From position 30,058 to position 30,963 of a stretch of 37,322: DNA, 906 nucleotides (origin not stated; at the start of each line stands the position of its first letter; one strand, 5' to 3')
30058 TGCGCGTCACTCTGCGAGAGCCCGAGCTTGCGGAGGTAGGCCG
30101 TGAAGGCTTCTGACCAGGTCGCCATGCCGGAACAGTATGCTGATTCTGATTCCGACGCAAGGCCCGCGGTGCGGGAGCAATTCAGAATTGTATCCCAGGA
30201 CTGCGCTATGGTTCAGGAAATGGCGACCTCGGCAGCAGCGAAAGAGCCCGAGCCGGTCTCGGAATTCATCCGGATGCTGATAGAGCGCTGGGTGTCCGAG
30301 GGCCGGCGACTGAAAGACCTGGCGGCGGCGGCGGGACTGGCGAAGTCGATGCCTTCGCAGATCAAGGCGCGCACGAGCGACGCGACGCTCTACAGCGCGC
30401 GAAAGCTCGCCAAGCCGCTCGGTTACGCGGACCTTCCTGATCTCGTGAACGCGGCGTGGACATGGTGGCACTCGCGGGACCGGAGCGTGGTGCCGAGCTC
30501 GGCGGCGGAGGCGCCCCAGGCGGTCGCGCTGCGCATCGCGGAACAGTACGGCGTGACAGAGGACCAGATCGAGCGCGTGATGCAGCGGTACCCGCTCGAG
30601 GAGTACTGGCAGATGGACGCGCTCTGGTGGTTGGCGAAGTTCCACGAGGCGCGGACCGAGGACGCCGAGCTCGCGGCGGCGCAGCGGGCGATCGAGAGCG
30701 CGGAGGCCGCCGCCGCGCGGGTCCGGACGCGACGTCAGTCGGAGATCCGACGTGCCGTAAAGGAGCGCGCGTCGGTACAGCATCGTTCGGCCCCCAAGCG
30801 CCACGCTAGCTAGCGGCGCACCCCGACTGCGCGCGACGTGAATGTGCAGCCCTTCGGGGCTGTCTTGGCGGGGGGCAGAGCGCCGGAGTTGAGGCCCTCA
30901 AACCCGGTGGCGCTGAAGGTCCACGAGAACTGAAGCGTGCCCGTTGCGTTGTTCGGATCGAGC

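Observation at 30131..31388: Two inverted copies of one promoter-operator module bracket the immunity region (PL/PR-like symmetry)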

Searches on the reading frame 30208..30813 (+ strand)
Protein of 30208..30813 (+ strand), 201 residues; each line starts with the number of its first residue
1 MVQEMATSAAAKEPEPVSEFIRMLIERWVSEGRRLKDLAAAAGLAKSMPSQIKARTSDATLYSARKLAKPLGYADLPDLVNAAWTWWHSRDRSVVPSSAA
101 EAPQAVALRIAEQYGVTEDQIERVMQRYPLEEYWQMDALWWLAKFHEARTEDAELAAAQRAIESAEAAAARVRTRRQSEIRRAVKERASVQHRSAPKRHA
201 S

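Call 10: search_protein_families(library=pfam, proteins=[window:30208-30813:+], max_evalue=0.1)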
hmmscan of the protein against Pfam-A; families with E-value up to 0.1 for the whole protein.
window:30208-30813:+ (201 aa): 5 families
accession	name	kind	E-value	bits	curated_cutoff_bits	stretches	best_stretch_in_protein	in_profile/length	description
PF13542.12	HTH_Tnp_ISL3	-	0.0079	16.1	27.4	1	110-128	32-50/51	Helix-turn-helix domain of transposase family ISL3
PF21698.3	Spo16_C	-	0.033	14.3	27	1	110-128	15-33/43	Spo16 protein, C-terminal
PF13518.12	HTH_28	-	0.05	14.1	25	0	110-128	18-36/52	Helix-turn-helix domain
PF13700.11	DUF4158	-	0.053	13.8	27.4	1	91-165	56-128/165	Domain of unknown function (DUF4158)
PF01381.28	HTH_3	-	0.065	13.7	23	0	32-73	9-50/55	Helix-turn-helix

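Call 11: search_protein_families(library=phrogs, proteins=[window:30208-30813:+], max_evalue=0.1)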
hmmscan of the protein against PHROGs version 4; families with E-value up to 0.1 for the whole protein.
window:30208-30813:+ (201 aa): 1 family
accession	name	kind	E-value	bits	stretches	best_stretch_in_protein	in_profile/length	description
phrog_7241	-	transcription regulation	0.059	14.4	0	36-73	78-115/122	transcriptional regulator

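Call 12: find_homologous_proteins(query=window:30208-30813:+)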
Query window:30208-30813:+ (201 aa): 34 proteins with E <= 0.001 among 4885 candidates.
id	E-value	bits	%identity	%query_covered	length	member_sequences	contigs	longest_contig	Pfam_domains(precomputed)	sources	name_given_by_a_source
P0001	5.3e-120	416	100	100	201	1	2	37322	-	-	-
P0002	2.0e-74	267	73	90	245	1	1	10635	-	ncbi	-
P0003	1.6e-68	248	64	90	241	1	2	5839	-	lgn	-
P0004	5.8e-64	233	60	96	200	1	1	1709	-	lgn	-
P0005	1.6e-62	228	62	92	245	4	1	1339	-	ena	-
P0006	5.4e-62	227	62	86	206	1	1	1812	-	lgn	-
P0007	4.2e-59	217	63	86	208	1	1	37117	-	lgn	-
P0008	1.3e-57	212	58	94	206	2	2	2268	-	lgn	-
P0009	2.8e-57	211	58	91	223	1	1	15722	-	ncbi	-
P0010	1.0e-56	209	54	96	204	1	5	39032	-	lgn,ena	-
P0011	2.1e-56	208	61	83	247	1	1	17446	-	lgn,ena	-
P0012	1.3e-55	206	56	89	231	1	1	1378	-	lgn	-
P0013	5.9e-55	204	61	85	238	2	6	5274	-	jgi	jgi:hypothetical protein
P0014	6.4e-53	197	52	93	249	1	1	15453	-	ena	-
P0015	1.1e-52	196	59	75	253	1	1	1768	-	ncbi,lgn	-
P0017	4.3e-51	191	61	84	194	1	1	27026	-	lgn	-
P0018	5.0e-51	191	53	93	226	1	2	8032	-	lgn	-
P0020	2.8e-49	185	54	86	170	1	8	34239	-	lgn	-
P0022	2.9e-46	175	58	70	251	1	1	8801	-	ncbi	-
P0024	1.9e-45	173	52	88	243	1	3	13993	-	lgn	-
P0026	7.2e-38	148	46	94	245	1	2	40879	-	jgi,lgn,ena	-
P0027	3.8e-37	146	49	84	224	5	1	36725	-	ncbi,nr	ncbi:MAG: hypothetical protein FWD69_10220 [Polyangiaceae bacterium]|nr:hypothetical protein [Polyan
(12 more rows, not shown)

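Call 13: find_related_loci(query=window:30208-30813:+, collection=genome_contigs, flank=4000)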
Query window:30208-30813:+ (201 aa) in genome_contigs; peptide patterns used: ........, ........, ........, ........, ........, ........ (x = any residue, [..] = any of these).
55 stretches matched a pattern, but none encodes a relative of the query by tblastn (E <= 1e-3).
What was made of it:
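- Tried and rejected: Searching 185,579 genomes with the repressor protein found nothing (call 13).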

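Call 15: find_encoding_contigs(protein=P0002, flank=4000, max_places=1)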
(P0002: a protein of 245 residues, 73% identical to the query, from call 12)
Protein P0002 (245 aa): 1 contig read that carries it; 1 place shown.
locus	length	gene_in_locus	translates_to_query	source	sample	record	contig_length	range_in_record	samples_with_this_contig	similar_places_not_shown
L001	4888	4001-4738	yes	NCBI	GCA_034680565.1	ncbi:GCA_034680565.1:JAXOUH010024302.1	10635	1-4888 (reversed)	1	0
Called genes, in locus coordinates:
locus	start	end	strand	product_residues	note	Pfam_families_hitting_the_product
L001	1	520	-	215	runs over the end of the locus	-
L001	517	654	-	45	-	-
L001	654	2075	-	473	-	PF00589:Phage_integrase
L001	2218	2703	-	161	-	PF10544:T5orf172 (weak), PF13455:MUG113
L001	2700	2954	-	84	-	-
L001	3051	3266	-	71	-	-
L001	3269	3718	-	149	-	-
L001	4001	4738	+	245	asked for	-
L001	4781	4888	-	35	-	?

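Call 16: find_encoding_contigs(protein=P0007, flank=4000, max_places=1)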
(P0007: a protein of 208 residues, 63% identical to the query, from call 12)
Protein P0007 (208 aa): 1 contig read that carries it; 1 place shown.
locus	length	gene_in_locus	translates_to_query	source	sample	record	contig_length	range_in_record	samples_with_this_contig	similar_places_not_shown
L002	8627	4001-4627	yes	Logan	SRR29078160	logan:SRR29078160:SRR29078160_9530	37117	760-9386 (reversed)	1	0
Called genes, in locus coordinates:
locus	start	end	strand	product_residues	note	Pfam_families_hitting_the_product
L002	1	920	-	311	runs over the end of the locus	-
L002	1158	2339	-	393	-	PF00589:Phage_integrase (faint)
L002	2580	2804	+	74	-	-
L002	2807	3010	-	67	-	-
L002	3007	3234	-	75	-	-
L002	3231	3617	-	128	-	-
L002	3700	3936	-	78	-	-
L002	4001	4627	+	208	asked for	-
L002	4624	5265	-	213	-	-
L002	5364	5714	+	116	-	-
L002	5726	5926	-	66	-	-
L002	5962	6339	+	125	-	-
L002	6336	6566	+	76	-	-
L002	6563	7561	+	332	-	PF03837:RecT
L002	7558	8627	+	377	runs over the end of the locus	-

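Call 17: find_encoding_contigs(protein=P0010, flank=4000, max_places=1)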
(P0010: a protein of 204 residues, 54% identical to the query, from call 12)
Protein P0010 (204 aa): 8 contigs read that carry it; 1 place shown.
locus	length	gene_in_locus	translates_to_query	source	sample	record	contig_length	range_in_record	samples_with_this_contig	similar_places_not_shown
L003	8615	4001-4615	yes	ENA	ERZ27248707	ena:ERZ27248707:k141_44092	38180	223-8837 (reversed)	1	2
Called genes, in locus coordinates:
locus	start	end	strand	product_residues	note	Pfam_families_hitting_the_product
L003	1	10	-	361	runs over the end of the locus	PF13481:AAA_25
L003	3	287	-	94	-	-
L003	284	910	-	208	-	-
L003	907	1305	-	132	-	PF08774:VRR_NUC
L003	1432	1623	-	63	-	-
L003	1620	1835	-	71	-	-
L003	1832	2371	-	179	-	PF13392:HNH_3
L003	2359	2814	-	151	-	-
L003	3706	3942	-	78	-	-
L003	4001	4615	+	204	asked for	-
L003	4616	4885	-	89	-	-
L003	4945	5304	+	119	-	-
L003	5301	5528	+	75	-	-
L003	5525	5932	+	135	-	-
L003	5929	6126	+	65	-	-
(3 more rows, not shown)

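Call 18: find_encoding_contigs(protein=P0026, flank=4000, max_places=1)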
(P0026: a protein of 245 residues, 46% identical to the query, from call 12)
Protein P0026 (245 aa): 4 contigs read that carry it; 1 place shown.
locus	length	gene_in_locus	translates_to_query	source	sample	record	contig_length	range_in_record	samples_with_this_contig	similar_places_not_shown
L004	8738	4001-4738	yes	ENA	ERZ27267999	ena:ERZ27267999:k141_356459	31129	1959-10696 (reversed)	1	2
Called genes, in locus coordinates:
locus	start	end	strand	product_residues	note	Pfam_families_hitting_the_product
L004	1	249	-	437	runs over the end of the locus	PF00270:DEAD (weak), PF04851:ResIII, PF00271:Helicase_C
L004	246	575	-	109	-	-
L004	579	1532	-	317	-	PF01555:N6_N4_Mtase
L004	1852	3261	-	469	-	PF00176:SNF2-rel_dom (weak)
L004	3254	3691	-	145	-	PF08299:Bac_DnaA_C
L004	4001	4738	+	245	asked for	-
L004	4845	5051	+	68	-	-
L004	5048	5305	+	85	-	-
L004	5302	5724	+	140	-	-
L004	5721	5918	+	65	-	-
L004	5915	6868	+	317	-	PF12705:PDDEXK_1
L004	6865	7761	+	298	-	PF13479:AAA_24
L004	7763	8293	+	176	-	-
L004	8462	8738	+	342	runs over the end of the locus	PF00589:Phage_integrase (weak)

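Call 19: find_encoding_contigs(protein=P0027, flank=4000, max_places=1)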
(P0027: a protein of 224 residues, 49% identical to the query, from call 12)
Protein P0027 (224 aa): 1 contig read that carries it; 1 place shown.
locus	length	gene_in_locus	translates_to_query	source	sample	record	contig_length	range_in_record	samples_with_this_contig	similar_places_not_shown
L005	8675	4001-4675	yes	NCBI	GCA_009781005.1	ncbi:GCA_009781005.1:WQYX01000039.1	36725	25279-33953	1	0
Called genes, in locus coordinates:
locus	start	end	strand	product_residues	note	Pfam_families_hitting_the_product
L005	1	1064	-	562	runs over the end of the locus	-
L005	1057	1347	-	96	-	-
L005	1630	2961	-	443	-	PF00270:DEAD, PF04851:ResIII, PF13604:AAA_30 (weak), PF00271:Helicase_C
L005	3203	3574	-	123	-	-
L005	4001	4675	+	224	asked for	-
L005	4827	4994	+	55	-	-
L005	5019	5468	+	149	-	-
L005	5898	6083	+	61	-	-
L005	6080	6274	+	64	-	-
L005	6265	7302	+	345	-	PF12705:PDDEXK_1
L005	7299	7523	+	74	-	-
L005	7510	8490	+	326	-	PF13479:AAA_24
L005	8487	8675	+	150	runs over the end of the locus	-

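Call 20: find_encoding_contigs(protein=P0020, flank=4000, max_places=1)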
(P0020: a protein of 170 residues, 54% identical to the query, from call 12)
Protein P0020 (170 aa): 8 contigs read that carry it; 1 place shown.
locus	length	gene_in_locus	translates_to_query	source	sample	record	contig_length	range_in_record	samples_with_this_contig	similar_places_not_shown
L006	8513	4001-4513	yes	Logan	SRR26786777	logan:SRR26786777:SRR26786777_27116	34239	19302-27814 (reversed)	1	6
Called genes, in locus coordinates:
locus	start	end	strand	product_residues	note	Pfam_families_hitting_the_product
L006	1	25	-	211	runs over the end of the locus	-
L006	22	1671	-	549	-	PF02195:ParB_N, PF17762:HTH_ParB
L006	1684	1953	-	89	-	-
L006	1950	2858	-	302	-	PF00004:AAA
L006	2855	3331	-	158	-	-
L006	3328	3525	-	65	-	-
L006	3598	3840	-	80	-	PF01381:HTH_3 (weak)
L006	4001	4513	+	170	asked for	-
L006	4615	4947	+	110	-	-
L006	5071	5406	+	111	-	-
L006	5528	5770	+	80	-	-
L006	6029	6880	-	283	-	PF02735:Ku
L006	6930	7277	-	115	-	-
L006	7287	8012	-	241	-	PF01471:PG_binding_1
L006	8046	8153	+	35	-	-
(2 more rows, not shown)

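Call 21: find_encoding_contigs(protein=P0017, flank=4000, max_places=1)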
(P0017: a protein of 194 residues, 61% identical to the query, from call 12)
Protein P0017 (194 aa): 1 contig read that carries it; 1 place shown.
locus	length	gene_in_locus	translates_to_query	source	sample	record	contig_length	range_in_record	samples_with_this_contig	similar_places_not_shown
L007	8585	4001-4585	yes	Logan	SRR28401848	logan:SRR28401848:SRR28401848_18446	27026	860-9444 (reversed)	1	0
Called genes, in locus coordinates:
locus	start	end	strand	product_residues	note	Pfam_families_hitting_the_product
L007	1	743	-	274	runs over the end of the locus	-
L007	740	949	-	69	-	-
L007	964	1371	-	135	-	-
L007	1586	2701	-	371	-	PF00589:Phage_integrase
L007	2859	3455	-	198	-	PF10544:T5orf172, PF13455:MUG113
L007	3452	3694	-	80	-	-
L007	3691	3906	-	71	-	-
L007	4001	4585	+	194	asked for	-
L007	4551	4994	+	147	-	-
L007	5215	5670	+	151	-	-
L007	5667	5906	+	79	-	-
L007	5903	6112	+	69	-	-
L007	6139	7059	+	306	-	-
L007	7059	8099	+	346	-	PF10926:DUF2800 (weak), PF12705:PDDEXK_1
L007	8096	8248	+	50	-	-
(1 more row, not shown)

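Call 38: predict_structure(alignment_id=A1)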
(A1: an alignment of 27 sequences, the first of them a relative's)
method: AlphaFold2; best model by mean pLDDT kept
length: 201 residues; sequences in the alignment: 27
mean_pLDDT: 87.5   pTM: 0.63
mean pLDDT of the five models: 87.5, 87.0, 85.4, 82.1, 82.1
residues with pLDDT >= 90: 132; 70-90: 46; 50-70: 15; < 50: 8
segments of 3 or more residues with pLDDT < 50: 1-8
pLDDT, mean of each block of 10 residues (from residue 1): 49 86 95 94 80 66 90 92 92 86 82 90 92 92 95 98 98 98 96 82 67
secondary structure, 60 per line:
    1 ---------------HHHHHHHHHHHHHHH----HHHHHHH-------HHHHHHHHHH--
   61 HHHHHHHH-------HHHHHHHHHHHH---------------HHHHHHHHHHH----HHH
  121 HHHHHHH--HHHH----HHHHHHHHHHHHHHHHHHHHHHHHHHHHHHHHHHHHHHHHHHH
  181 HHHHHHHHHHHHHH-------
elements in order: H16-30 H35-41 H49-58 H61-68 H76-87 H103-113 H118-127 H130-133 H138-194
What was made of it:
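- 30220..30813 (+): Repressor-like gene (197 aa; 201 aa if started at ATG 30208): an XRE-type HTH, a second helical domain and a long C-terminal helix. Model pLDDT is 87.5 (call 38).
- On Lambda-type CI/Cro switch with dual (OL/OR-like) operator sets: The model is all-helical (call 38).
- On TP901-1-type CI/Mor switch: The domain layout is compatible (call 38).
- Closest known: Bacteriophage lambda immunity region. Different: The repressor has no LexA-like S24 protease domain and is all-helical (calls 10, 38).
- The repressor candidate has no cleavage domain, so the route of induction is unknown (calls 10, 38).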

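Call 41: fold_search(model_id=the predicted structure, library=pdb)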
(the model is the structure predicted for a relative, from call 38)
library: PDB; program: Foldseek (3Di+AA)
matches with E <= 10: 299; with E <= 0.001: 0
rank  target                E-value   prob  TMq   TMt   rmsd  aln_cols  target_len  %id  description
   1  6jq1_A                2.0e-02  0.98  0.26  0.37  10.8       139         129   19  Crystal Structure of DdrO from Deinococcus geothermalis (released 2019-08-28)
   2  7pwj_FFF              3.0e-02  0.97  0.30  0.38   8.1       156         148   12  dUTPase from human in complex with Stl (released 2022-12-28)
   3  7pwj_CCC              5.1e-02  0.95  0.29  0.36   8.2       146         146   10  dUTPase from human in complex with Stl (released 2022-12-28)
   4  6jq1_B                6.7e-02  0.90  0.25  0.36  10.9       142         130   18  Crystal Structure of DdrO from Deinococcus geothermalis (released 2019-08-28)
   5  1b0n_A                7.4e-02  0.94  0.25  0.43   7.8       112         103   18  SINR PROTEIN/SINI PROTEIN COMPLEX (released 1999-01-13)
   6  8p8o_J                8.7e-02  0.93  0.29  0.39   8.8       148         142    9  M. tuberculosis dUTPase - Stl1-159 (StlNT) complex structure (released 2024-11-27)
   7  6h4c_H                1.1e-01  0.91  0.29  0.38   8.0       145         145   10  A polyamorous repressor: deciphering the evolutionary strategy used by the phage-inducible chromosomal islands to spre (released 2019-08-28)
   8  6rnz_A                1.6e-01  0.99  0.25  0.61   3.1        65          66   25  Crystal structure of the N-terminal HTH DNA-binding domain of the essential repressor DdrO from radiation-resistant De (released 2019-10-09)
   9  3g5g_B                1.6e-01  0.99  0.28  0.61   3.5        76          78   21  Crystal Structure of the Wild-Type Restriction-Modification Controller Protein C.Esp1396I (released 2009-08-25)
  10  3f51_A                1.6e-01  0.92  0.26  0.47  11.9       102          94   19  Crystal Structure of the clp gene regulator ClgR from Corynebacterium glutamicum (released 2008-11-18)
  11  7dlv_F                1.6e-01  0.85  0.29  0.38   8.0       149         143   11  shrimp dUTPase in complex with Stl (released 2021-12-01)
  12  8p8o_F                1.6e-01  0.84  0.29  0.38   8.1       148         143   11  M. tuberculosis dUTPase - Stl1-159 (StlNT) complex structure (released 2024-11-27)
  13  3f52_A                1.7e-01  0.98  0.27  0.55   4.2        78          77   17  Crystal structure of the clp gene regulator ClgR from C. glutamicum (released 2008-11-18)
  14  3vk0_B                1.7e-01  0.99  0.22  0.46   3.0        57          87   23  Crystal Structure of hypothetical transcription factor NHTF from Neisseria (released 2012-03-14)
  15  4f8d_A                1.7e-01  0.99  0.29  0.62   3.5        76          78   21  Crystal Structure of an R46A mutant of the Restriction-Modification Controller Protein C.Esp1396I (Monoclinic Form) (released 2013-04-10)
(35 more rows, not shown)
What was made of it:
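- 30220..30813 (+): Best fold matches are DdrO, Stl, SinR, C.Esp1396I and ClgR (call 41).
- Closest known: XRE-family HTH regulators with helical C-terminal oligomerisation domains. Same: These are the best structural matches to the 201-aa model (probability 0.9-0.99; TM 0.6 on the HTH domain; call 41).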

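Call 42: search_dna_similar(query=window:30220-30813:+, collection=phages, mode=protein, max_evalue=0.001)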
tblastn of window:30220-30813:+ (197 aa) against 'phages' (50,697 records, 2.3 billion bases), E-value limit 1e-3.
No match.

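Call 44: find_related_loci(query=A1, collection=viral_contigs, flank=3000)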
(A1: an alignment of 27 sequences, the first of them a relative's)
Query A1 (201 aa) in viral_contigs; peptide patterns used: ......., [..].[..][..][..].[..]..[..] (x = any residue, [..] = any of these).
39 stretches matched a pattern; 2 encode a relative of the query (tblastn E <= 1e-3); 2 distinct loci.
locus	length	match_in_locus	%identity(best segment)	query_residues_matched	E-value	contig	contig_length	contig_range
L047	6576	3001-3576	46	12-199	4e-41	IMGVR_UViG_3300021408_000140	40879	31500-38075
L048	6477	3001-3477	49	11-178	1e-40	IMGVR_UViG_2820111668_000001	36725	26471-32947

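Call 45: find_related_loci(query=A1, collection=metagenome_contigs, flank=3000)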
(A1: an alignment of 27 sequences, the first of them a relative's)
Query A1 (201 aa) in metagenome_contigs; peptide patterns used: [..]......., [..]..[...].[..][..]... (x = any residue, [..] = any of these).
78 stretches matched a pattern; 4 encode a relative of the query (tblastn E <= 1e-3); 4 distinct loci.
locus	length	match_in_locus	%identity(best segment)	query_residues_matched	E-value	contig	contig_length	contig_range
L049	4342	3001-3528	52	10-185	2e-55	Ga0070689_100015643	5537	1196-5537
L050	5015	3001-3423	58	12-152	2e-52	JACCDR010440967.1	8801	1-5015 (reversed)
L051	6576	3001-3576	46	12-199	5e-41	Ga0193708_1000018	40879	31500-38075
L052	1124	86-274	62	6-68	5e-22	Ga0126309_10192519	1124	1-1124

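Call 46: find_encoding_contigs(protein=P0009, flank=3000, max_places=1)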
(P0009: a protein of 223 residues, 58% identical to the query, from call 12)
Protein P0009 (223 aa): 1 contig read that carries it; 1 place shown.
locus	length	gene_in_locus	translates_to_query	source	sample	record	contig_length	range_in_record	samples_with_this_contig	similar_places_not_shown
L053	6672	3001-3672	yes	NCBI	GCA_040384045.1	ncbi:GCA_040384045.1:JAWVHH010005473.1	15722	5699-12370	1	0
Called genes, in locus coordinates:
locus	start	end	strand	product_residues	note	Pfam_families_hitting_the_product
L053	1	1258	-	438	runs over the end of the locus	PF00270:DEAD (faint), PF04851:ResIII, PF13191:AAA_16 (faint), PF00271:Helicase_C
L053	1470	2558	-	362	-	PF00589:Phage_integrase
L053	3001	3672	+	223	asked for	-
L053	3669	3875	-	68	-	-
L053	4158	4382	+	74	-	PF28175:T4SS_LegC2C7 (weak)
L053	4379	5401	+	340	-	PF12705:PDDEXK_1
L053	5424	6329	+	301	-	PF13479:AAA_24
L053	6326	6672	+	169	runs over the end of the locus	-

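Call 47: find_encoding_contigs(protein=P0011, flank=3000, max_places=1)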
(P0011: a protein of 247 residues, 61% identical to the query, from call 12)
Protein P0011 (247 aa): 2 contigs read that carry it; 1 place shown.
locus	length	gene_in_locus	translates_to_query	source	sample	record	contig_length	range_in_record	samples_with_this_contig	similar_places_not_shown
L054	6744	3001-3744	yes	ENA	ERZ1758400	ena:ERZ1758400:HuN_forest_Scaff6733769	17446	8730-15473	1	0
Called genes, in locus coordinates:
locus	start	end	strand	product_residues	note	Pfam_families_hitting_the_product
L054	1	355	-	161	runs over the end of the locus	PF01726:LexA_DNA_bind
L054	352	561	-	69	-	-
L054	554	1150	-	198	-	-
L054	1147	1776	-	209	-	-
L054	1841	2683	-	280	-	PF04383:KilA-N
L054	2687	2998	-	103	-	-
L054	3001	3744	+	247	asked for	-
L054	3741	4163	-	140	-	PF19744:DUF6232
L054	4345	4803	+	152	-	-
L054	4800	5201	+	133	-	-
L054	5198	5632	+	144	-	-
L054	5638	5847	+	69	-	-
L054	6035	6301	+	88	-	-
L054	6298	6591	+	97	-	-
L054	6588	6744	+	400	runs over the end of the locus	-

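Call 48: find_encoding_contigs(protein=P0014, flank=3000, max_places=1)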
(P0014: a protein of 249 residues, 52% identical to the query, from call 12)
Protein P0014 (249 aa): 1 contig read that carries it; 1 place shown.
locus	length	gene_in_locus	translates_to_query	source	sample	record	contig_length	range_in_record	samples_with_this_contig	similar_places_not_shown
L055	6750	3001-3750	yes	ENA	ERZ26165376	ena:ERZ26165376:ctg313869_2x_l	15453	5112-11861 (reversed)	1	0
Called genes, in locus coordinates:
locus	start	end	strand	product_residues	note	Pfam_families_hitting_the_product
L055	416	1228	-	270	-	PF00589:Phage_integrase, PF13455:MUG113 (weak)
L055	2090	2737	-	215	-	PF10547:P22_AR_N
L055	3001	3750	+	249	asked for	-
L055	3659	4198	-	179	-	-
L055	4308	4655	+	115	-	-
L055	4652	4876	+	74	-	-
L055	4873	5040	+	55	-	-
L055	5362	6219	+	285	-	-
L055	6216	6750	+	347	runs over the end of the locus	-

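Call 49: find_encoding_contigs(protein=P0024, flank=3000, max_places=1)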
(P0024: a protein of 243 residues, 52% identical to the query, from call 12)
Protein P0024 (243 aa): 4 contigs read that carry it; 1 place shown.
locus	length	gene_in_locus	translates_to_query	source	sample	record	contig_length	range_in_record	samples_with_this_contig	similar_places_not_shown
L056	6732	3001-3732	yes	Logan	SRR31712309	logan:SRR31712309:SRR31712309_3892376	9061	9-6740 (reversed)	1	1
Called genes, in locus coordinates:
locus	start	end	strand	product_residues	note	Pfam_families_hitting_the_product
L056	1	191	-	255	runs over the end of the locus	-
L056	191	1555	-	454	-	PF00589:Phage_integrase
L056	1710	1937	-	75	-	-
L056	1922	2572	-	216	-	PF09669:Phage_pRha (weak)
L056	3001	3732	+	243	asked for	-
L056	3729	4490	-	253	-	-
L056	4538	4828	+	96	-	-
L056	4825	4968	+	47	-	-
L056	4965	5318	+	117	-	PF08299:Bac_DnaA_C, PF13936:HTH_38 (weak)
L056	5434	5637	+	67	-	-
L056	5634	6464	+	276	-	PF12684:DUF3799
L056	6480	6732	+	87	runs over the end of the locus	?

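Call 50: find_encoding_contigs(protein=P0018, flank=3000, max_places=1)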
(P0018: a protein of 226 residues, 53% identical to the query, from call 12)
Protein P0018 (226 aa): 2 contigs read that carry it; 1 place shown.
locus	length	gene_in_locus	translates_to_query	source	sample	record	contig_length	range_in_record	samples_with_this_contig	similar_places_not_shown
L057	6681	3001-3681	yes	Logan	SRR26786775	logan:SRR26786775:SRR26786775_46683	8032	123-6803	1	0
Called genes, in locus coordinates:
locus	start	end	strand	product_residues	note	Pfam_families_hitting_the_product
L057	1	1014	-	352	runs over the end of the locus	PF02899:Phage_int_SAM_1 (faint), PF00589:Phage_integrase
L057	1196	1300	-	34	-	-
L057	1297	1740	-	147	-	-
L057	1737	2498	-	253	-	PF04383:KilA-N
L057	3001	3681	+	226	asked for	-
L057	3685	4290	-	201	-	-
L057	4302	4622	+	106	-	-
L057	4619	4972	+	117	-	-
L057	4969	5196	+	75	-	-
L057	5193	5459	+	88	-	PF13560:HTH_31, PF01381:HTH_3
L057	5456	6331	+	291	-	PF03837:RecT (faint)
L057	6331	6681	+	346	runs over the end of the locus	PF10926:DUF2800 (weak)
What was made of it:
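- The segment's content is mosaic among relatives (calls 15-21, 46-50).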
